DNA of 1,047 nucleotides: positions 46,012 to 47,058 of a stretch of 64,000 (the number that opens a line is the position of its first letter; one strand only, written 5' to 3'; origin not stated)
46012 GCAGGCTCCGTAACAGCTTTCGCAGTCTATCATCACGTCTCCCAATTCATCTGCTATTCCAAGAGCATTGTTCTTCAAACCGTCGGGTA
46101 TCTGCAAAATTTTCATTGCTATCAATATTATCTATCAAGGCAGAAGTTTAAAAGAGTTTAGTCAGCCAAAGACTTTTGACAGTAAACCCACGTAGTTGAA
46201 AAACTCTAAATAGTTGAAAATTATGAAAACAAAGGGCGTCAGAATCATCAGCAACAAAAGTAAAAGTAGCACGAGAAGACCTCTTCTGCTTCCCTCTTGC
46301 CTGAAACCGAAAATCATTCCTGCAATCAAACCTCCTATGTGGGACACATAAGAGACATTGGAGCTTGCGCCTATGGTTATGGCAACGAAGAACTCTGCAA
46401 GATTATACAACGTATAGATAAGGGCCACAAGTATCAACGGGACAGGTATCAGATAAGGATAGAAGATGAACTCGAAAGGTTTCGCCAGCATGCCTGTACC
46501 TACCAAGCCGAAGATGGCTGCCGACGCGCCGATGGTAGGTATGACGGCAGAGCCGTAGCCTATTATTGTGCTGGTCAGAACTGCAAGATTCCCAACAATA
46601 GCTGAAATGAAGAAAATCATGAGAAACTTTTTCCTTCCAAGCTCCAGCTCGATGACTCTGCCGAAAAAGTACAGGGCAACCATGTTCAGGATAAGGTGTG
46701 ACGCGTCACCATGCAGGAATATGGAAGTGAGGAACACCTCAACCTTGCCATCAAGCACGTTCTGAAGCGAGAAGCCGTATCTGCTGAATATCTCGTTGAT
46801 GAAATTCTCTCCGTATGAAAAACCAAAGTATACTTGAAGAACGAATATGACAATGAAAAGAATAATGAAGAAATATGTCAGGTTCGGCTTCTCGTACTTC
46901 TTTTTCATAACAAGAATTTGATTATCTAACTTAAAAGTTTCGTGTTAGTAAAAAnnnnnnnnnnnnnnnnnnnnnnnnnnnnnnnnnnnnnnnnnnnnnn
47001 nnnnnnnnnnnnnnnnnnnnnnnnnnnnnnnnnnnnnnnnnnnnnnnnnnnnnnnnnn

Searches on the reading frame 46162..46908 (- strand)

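Call 43: search_protein_families(library=pfam, proteins=[window:46162-46908:-], max_evalue=0.01)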
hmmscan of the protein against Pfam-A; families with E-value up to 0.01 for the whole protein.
window:46162-46908:- (248 aa): 2 families
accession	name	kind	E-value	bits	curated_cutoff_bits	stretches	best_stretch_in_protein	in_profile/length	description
PF01694.28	Rhomboid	-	6.1e-25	88.5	22.6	1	58-202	6-138/143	Rhomboid domain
PF08551.15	DUF1751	-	0.00082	20.3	22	1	58-118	10-70/99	Eukaryotic integral membrane protein (DUF1751)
